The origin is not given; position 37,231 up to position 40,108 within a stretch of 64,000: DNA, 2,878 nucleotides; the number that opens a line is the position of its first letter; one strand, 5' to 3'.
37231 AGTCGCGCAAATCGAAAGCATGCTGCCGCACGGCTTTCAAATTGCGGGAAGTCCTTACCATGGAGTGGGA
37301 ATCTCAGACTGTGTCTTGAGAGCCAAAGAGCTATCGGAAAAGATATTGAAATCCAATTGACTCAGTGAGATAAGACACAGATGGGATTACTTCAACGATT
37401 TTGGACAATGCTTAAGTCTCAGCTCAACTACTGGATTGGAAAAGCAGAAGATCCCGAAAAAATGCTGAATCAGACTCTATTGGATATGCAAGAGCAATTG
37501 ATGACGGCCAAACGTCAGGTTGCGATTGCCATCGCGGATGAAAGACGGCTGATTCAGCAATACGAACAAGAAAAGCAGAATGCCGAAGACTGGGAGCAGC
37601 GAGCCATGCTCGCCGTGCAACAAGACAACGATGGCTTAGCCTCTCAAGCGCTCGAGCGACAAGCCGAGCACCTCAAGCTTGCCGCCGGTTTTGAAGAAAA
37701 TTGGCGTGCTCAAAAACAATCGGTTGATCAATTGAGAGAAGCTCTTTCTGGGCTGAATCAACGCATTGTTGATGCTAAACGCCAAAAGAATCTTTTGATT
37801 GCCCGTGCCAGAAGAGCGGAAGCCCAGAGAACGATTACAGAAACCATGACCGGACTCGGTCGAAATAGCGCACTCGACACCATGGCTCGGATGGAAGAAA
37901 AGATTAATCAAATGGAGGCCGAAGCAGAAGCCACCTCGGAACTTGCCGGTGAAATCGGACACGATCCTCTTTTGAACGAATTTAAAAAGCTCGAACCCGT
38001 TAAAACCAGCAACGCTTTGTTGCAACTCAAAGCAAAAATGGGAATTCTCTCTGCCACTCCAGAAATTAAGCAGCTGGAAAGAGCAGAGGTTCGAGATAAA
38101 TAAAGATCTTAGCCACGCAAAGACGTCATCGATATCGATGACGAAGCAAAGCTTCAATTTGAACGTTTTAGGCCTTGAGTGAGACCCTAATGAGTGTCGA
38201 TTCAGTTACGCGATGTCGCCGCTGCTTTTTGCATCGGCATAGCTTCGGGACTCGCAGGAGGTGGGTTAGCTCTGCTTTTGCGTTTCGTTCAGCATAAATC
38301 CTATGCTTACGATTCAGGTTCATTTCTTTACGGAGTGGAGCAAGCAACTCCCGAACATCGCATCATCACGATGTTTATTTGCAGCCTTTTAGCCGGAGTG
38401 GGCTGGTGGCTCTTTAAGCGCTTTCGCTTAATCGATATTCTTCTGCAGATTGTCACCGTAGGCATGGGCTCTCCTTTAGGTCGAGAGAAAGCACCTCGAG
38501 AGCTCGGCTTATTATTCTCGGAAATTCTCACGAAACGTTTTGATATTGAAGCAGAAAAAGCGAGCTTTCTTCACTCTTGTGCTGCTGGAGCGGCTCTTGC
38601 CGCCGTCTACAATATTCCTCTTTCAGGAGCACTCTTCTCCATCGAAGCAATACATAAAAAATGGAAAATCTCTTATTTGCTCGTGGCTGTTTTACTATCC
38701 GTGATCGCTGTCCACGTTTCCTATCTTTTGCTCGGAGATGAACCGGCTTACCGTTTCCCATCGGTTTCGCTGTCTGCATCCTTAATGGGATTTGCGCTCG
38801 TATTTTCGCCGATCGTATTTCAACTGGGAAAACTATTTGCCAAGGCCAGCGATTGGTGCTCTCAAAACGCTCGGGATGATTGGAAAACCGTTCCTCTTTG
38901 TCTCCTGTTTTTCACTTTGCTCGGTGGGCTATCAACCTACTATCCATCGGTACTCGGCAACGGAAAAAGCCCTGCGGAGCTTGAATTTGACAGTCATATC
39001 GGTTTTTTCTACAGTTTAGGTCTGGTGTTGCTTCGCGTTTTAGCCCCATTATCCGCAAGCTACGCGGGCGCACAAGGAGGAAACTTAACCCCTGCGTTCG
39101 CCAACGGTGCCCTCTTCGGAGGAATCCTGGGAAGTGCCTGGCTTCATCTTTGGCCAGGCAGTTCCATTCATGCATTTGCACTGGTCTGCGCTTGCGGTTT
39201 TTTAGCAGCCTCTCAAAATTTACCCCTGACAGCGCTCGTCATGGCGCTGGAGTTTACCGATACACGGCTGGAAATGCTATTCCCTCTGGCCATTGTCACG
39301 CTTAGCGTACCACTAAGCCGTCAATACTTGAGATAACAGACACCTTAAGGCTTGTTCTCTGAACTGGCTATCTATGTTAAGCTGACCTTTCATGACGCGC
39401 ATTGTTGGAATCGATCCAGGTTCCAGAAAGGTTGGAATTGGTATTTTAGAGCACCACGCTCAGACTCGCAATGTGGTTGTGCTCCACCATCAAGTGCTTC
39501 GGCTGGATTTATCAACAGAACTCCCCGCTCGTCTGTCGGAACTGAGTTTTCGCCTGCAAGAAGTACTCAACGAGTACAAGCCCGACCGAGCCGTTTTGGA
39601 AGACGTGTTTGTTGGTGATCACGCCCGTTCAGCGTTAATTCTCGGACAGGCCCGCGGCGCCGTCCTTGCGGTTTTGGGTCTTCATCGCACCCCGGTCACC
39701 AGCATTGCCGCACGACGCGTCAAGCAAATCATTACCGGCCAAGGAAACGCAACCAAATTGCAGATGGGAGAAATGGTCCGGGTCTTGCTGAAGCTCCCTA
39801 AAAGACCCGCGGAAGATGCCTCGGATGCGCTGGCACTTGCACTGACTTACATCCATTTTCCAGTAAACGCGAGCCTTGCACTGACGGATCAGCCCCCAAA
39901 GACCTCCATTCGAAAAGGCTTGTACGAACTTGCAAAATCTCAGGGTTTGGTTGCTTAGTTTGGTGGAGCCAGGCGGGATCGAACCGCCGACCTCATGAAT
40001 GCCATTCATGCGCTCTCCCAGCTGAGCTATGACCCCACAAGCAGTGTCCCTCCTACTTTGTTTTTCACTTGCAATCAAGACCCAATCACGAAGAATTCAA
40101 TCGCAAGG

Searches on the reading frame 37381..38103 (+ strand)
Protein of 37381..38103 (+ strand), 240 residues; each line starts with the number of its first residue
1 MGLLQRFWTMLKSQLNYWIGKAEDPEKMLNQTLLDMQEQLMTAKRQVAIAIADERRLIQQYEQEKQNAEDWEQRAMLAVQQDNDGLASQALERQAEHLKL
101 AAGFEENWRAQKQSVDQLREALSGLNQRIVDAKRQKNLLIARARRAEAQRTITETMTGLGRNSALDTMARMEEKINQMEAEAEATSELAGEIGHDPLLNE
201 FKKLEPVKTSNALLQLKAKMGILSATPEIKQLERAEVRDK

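Call 5: search_protein_families(library=pfam, proteins=[window:37381-38103:+], max_evalue=0.01)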
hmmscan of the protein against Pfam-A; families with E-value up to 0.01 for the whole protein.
window:37381-38103:+ (240 aa): 1 family
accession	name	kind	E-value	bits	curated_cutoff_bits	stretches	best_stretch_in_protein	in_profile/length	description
PF04012.17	PspA_IM30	-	1.6e-45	155.8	33.9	1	2-218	1-216/220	PspA/IM30 family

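Call 8: find_encoding_contigs(protein=window:37381-38103:+, flank=10000, max_places=6)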
Protein window:37381-38103:+ (240 aa): 4 contigs read that carry it; 2 places shown.
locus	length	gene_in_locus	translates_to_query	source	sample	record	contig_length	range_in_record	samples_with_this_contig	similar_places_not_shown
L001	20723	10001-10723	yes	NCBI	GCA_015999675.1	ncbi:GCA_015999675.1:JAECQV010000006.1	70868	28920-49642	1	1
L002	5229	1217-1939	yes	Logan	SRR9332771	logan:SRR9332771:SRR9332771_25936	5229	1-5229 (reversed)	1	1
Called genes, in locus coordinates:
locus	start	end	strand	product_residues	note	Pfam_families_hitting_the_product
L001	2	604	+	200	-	PF07638:Sigma70_ECF (faint), PF04542:Sigma70_r2, PF08281:Sigma70_r4_2, PF04545:Sigma70_r4 (weak)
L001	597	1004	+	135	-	PF13646:HEAT_2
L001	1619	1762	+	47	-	-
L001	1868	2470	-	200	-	PF07603:Lcl_C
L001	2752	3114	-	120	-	PF07603:Lcl_C (weak)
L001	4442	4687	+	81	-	PF01710:HTH_Tnp_IS630 (weak)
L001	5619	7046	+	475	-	-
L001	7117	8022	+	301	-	-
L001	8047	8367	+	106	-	PF13340:DUF4096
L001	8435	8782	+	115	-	PF13518:HTH_28 (weak), PF13551:HTH_29 (faint), PF13565:HTH_32 (weak)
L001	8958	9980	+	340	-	PF01266:DAO (weak), PF13450:NAD_binding_8, PF01593:Amino_oxidase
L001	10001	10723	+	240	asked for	PF04012:PspA_IM30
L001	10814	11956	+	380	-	PF00654:Voltage_CLC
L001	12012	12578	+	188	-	PF02075:RuvC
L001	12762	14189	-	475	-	PF07603:Lcl_C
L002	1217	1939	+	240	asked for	PF04012:PspA_IM30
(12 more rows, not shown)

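Call 10: find_related_loci(query=window:37381-38103:+, collection=genome_contigs, flank=10000)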
Query window:37381-38103:+ (240 aa) in genome_contigs; peptide patterns used: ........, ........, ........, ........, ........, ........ (x = any residue, [..] = any of these).
600 stretches matched a pattern (row limit reached: there are more); 587 encode a relative of the query (tblastn E <= 1e-3); the best 80 are kept; 80 distinct loci.
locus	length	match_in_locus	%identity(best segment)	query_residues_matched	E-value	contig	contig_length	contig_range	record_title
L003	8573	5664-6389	59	1-236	2e-85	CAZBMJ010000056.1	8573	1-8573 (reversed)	MAG TPA_asm: uncultured Myxococcales bacterium isolate SRP286056_co1_508 genome assembly, contig: NODE_10959_length_8573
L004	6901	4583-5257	64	1-225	2e-82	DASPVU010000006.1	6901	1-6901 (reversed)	MAG TPA_asm: Myxococcota bacterium isolate SMAG_U12337 k141_1508468, whole genome shotgun sequence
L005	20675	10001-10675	55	1-223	5e-71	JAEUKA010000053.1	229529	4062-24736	MAG: Myxococcales bacterium isolate new MAG-83 k141_2498903, whole genome shotgun sequence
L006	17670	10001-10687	53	1-227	4e-71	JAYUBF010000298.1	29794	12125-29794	MAG: Myxococcales bacterium isolate GFS_6713 GFS_6713_297, whole genome shotgun sequence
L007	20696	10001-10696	50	1-232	5e-71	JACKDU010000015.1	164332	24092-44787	MAG: Myxococcales bacterium isolate HK-STAS-MYXO-15 HK-STAS-MYXO-15_15, whole genome shotgun sequence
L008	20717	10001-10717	52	1-233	3e-70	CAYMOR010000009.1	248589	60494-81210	MAG TPA_asm: uncultured Haliangium sp. isolate binchicken_co237_99 genome assembly, contig: NODE_43_length_248589_cov_22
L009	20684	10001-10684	54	1-226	2e-70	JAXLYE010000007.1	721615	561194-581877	MAG: Polyangia bacterium isolate STL-MYX5 C1.81.fa-7, whole genome shotgun sequence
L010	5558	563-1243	54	1-225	2e-69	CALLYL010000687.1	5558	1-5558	MAG TPA_asm: uncultured Myxococcales bacterium isolate SRR5676476_bin.50_CONCOCT_v1.1_MAG genome assembly, contig: ERZ72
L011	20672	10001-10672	52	1-222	3e-68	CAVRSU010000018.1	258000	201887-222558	MAG: uncultured delta proteobacterium isolate MFD01476.bin.2.97 genome assembly, contig: contig_20006, whole genome shot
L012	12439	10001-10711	55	1-235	2e-67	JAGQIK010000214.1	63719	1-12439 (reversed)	MAG: Myxococcales bacterium isolate HKST-UBA02 k127_845910, whole genome shotgun sequence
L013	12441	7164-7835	54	1-223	2e-66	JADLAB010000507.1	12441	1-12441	MAG: Polyangiaceae bacterium isolate SJ101 c_000000918017, whole genome shotgun sequence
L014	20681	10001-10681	50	1-225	2e-64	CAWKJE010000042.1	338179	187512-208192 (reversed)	MAG: uncultured delta proteobacterium isolate MFD04752.bin.1.7 genome assembly, contig: contig_29023, whole genome shotg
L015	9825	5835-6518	49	1-228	2e-64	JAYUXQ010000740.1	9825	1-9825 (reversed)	MAG: Nannocystis sp. isolate GL133_UP_concoct_53 GL133_UP_concoct_53_739, whole genome shotgun sequence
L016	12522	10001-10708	54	1-232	3e-63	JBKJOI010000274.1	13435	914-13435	MAG: Haliangiales bacterium isolate ant_bin.405 k117_373576, whole genome shotgun sequence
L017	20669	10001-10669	52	1-221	2e-63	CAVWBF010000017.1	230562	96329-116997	MAG: uncultured Spirochaetota bacterium isolate MFD03726.bin.4.276 genome assembly, contig: contig_34819, whole genome s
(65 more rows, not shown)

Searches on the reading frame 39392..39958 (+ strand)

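Call 6: search_protein_families(library=pfam, proteins=[window:39392-39958:+], max_evalue=0.01)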
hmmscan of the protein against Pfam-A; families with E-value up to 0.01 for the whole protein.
window:39392-39958:+ (188 aa): 1 family
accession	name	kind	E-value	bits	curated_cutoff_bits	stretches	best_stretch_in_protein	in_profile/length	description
PF02075.23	RuvC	-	4.1e-36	124.5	22.2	1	4-152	1-147/148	Crossover junction endodeoxyribonuclease RuvC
